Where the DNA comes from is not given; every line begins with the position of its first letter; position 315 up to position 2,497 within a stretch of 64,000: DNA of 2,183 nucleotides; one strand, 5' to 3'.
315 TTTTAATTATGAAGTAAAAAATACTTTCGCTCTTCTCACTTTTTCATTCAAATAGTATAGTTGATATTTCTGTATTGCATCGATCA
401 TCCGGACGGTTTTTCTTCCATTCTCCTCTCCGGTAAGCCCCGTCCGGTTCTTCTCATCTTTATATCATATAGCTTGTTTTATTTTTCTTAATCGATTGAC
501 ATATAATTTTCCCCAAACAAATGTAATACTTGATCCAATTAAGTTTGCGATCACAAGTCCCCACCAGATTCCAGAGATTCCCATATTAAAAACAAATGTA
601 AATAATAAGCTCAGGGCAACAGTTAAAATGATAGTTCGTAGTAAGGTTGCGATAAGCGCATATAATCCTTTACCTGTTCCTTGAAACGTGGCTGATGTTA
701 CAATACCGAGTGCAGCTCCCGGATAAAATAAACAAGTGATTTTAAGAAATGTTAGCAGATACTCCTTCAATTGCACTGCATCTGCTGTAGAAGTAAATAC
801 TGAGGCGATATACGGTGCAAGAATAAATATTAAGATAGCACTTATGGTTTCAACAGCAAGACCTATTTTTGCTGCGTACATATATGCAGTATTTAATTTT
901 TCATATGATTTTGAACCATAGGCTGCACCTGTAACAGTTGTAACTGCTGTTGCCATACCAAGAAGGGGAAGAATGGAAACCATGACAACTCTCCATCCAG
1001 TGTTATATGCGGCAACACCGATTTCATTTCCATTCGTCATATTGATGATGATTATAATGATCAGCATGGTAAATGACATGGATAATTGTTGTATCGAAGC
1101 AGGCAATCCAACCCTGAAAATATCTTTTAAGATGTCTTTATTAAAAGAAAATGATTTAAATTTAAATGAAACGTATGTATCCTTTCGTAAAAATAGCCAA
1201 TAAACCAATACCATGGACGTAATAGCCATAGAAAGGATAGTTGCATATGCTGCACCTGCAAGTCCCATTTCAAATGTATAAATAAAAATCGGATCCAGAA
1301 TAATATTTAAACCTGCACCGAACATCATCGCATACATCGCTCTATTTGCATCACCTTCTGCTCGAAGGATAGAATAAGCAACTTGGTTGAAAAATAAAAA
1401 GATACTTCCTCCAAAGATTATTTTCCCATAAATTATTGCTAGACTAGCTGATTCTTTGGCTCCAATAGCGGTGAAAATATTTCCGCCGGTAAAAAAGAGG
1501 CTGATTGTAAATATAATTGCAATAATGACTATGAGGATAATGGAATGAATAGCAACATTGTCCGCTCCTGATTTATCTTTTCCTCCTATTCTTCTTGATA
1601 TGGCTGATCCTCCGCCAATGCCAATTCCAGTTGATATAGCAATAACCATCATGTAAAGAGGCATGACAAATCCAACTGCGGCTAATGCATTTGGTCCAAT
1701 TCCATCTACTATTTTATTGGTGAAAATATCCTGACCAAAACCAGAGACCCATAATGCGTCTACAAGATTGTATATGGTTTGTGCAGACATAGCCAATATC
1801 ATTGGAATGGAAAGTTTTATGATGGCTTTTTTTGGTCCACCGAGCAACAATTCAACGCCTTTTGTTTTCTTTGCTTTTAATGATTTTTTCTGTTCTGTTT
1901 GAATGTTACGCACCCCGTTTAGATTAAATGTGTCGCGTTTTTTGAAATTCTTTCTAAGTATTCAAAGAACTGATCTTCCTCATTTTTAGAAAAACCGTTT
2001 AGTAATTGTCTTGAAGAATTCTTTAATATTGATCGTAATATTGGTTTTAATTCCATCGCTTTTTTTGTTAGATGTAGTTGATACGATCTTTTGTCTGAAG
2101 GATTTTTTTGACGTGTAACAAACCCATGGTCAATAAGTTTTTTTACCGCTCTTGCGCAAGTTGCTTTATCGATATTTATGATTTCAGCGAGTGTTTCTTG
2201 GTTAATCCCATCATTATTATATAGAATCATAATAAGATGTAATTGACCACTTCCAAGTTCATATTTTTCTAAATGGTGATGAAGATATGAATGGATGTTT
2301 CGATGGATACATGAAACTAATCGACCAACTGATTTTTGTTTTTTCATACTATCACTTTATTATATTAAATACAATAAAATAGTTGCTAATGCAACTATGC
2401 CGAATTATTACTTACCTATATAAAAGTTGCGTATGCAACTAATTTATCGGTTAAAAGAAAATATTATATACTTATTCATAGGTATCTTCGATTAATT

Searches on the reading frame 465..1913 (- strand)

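Call 16: search_protein_families(library=pfam, proteins=[window:465-1913:-])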
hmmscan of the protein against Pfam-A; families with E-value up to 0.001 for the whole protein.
window:465-1913:- (482 aa): 1 family
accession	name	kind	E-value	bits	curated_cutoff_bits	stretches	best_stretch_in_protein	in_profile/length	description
PF01554.23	MatE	-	1.8e-49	167.9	24.9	2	37-209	1-161/161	MatE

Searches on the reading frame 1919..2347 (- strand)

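Call 16: search_protein_families(library=pfam, proteins=[window:1919-2347:-])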
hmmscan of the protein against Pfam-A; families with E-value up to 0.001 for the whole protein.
window:1919-2347:- (142 aa): 10 families
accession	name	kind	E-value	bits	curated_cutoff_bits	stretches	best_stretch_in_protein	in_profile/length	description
PF01047.28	MarR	-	4.9e-18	65.2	24.6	1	34-88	4-58/59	MarR family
PF12802.13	MarR_2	-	3.1e-12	46.9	27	1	35-88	7-61/61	MarR family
PF13412.12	HTH_24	-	4.6e-08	32.9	21.9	1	41-78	11-48/48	Winged helix-turn-helix DNA-binding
PF22381.2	Staph_reg_Sar_Rot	-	7.4e-08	32.8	27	1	24-101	5-82/85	Transcriptional regulator SarA/Rot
PF13730.12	HTH_36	-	1.6e-06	28.2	25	1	37-77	12-55/55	Helix-turn-helix domain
PF13463.12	HTH_27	-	7.4e-06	26.6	22.2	1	51-97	22-68/68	Winged helix DNA-binding domain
PF01978.25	TrmB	-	1.1e-05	25.7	25.6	1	41-83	16-58/68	Sugar-specific transcriptional regulator TrmB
PF21984.2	DnaD_N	-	4.7e-05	23.9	27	1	47-90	35-78/101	DnaD N-terminal domain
PF04182.18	B-block_TFIIIC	-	0.00054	20.4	22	0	46-90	17-64/73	B-block binding subunit of TFIIIC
PF13601.12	HTH_34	-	0.00068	20.2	27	0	36-96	3-64/80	Winged helix DNA-binding domain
